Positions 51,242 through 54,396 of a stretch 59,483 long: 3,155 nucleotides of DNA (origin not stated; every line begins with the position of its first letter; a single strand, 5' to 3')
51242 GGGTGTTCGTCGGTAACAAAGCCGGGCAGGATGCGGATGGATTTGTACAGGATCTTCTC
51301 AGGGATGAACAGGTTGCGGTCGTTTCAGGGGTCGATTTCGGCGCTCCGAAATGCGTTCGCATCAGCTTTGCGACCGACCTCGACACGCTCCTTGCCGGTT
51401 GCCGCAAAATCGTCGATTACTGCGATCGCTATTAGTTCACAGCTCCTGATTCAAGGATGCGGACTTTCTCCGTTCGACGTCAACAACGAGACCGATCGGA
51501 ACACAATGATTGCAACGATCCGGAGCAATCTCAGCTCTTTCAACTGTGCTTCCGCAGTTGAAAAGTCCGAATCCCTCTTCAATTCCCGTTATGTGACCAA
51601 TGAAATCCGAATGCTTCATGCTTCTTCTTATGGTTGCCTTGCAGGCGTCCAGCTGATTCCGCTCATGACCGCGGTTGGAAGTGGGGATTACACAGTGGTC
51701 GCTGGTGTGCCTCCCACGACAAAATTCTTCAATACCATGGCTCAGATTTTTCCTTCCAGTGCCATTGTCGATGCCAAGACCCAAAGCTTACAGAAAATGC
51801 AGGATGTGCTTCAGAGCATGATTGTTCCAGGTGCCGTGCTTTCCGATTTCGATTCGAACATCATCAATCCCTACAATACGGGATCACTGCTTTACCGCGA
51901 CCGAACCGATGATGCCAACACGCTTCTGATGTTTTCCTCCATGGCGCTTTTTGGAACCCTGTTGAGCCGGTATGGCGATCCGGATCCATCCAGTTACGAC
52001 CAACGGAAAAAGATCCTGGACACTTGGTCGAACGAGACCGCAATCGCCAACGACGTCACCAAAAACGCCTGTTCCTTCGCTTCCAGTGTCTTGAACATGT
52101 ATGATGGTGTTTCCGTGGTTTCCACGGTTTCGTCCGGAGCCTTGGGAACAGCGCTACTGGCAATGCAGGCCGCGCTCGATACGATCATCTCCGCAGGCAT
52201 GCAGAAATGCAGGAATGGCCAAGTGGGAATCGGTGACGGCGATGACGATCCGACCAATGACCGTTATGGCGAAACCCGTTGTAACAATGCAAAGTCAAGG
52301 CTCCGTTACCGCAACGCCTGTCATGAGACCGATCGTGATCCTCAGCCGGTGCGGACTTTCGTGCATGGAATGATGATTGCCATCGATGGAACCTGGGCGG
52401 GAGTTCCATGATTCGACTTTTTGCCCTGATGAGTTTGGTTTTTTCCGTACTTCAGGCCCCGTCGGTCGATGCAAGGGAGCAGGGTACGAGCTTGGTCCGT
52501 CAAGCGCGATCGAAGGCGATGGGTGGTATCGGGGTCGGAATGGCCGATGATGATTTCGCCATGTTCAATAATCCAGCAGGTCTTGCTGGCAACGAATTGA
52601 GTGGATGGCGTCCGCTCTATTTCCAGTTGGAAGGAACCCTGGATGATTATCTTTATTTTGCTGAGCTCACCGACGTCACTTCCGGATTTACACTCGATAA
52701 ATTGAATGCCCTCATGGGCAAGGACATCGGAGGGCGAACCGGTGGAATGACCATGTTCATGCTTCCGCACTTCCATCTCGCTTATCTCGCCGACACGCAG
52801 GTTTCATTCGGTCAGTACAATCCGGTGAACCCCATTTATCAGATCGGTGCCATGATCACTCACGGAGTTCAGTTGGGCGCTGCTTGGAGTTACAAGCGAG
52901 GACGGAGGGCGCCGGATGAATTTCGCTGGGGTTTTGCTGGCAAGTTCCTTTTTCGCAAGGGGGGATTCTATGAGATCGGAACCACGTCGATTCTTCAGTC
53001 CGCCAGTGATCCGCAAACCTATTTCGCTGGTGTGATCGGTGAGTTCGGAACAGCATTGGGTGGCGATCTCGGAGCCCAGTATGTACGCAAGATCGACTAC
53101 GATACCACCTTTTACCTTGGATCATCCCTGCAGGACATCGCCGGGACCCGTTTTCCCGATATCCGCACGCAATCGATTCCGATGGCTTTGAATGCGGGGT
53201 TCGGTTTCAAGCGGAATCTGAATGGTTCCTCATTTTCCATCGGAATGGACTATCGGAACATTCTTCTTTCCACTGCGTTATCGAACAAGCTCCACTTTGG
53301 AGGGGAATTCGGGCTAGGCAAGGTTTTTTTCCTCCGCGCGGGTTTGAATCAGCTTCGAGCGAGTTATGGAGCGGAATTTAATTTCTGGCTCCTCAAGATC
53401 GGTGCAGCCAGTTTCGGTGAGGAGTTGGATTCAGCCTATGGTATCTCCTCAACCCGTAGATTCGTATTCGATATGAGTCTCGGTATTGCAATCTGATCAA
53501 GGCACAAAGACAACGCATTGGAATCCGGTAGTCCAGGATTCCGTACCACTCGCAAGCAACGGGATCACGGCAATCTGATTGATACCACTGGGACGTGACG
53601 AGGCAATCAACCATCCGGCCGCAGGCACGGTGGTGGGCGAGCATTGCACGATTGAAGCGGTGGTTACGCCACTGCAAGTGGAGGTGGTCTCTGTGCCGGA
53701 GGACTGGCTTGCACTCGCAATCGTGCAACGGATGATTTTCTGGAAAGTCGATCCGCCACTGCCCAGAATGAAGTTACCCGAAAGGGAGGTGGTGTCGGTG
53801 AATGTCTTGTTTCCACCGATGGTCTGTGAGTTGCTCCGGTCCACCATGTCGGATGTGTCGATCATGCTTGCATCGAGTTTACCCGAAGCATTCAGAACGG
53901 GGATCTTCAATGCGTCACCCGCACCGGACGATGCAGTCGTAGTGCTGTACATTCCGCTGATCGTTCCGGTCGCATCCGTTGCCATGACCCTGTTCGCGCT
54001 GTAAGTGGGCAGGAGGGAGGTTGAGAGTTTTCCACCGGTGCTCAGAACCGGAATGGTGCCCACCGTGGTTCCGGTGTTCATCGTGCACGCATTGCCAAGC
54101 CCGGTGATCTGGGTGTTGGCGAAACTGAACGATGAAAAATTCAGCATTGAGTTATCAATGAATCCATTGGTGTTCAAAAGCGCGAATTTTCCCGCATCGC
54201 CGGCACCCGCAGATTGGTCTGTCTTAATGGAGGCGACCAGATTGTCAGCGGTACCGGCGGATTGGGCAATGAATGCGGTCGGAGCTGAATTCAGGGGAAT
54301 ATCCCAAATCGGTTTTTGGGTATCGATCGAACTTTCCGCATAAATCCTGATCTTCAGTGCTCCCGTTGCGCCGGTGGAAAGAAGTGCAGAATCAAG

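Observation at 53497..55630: Chromosomal operon encoding an Ig-like lipoprotein and a phage-tail-fibre-like secreted protein, with no phage genes nearby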

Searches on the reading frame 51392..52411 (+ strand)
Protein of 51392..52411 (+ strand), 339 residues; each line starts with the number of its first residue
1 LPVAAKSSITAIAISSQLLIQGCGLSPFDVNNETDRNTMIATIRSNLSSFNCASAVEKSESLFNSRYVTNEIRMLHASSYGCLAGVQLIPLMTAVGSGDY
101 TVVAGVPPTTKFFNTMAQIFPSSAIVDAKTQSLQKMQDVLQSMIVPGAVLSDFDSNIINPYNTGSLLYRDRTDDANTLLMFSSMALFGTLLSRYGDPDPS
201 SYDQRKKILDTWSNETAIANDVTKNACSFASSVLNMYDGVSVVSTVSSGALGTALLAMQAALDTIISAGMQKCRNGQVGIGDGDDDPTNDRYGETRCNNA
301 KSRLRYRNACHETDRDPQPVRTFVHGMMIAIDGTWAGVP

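Call 3: search_protein_families(library=pfam, proteins=[window:51392-52411:+], max_evalue=1)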
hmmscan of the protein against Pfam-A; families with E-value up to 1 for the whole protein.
window:51392-52411:+ (339 aa): 1 family
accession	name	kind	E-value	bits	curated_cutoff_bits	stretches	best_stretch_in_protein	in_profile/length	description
PF08149.16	BING4CT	-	0.0093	16.1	23.7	1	139-164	31-56/79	BING4CT (NUC141) domain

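Call 28: search_protein_families(library=ncbifam, proteins=[window:51392-52411:+], max_evalue=1)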
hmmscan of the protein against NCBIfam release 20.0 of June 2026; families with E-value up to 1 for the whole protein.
window:51392-52411:+ (339 aa): 0 families

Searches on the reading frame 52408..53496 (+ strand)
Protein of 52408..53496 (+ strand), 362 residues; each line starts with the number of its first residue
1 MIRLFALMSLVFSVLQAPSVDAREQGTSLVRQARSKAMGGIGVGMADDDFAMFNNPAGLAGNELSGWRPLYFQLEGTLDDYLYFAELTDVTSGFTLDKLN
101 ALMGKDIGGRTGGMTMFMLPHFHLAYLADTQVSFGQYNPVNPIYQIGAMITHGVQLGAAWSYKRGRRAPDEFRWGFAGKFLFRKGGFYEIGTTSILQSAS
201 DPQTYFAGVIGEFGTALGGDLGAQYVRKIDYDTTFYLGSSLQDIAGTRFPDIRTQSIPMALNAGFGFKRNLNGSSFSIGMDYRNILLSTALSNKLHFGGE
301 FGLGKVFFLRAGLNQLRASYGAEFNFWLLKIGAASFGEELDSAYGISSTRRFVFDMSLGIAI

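Call 3: search_protein_families(library=pfam, proteins=[window:52408-53496:+], max_evalue=1)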
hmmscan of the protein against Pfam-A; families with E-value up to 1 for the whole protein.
window:52408-53496:+ (362 aa): 0 families

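Call 28: search_protein_families(library=ncbifam, proteins=[window:52408-53496:+], max_evalue=1)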
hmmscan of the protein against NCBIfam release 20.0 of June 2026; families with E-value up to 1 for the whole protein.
window:52408-53496:+ (362 aa): 5 families
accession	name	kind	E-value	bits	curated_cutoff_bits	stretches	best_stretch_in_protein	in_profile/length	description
NF033709.1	PorV_fam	subfamily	8e-10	38.8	90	2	32-61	12-41/326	PorV/PorQ family protein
NF053685.1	BamG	equivalog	9.1e-05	21.7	250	1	33-65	23-55/397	BamG family beta-barrel-assembly machinery protein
NF052325.1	PorVQ2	equivalog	0.0011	18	325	1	33-61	36-64/354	putative type IX sorting system protein PorV2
NF033711.1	T9SS_PorQ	equivalog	0.0047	16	220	1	28-60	30-63/335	type IX secretion system protein PorQ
NF033710.1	T9SS_OM_PorV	equivalog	0.052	12.7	250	1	31-60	33-62/367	type IX secretion system outer membrane channel protein PorV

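Call 91: search_solved_structures(query=window:52408-53496:+, max_evalue=10, show_alignments=2)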
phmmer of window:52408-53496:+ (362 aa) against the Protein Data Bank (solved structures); distinct sequences matched with E-value up to 10: 1.
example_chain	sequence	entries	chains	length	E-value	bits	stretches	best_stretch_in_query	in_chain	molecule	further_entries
2kk8_A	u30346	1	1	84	1.1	11.7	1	269-294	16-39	Uncharacterized protein AT4g05270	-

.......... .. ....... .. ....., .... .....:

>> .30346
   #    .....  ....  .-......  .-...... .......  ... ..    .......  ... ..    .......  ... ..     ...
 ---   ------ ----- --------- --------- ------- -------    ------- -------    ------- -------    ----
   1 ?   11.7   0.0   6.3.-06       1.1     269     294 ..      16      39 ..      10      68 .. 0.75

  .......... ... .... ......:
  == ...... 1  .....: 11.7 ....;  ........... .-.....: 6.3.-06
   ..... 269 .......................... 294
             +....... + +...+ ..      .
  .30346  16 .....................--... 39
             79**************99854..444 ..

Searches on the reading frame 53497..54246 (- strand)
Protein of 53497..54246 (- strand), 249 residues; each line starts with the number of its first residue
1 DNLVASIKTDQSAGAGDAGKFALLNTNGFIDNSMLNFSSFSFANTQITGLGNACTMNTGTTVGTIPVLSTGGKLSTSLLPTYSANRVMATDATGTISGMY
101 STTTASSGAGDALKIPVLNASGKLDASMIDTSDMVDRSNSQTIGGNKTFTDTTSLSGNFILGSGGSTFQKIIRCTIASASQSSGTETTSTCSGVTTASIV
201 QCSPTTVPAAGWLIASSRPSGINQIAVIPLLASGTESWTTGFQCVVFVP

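Call 76: search_dna_similar(query=window:53497-54246:-, collection=phages, mode=protein, max_evalue=0.001, max_rows=25)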
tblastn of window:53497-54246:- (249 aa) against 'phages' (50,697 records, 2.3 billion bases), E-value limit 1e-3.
No match.
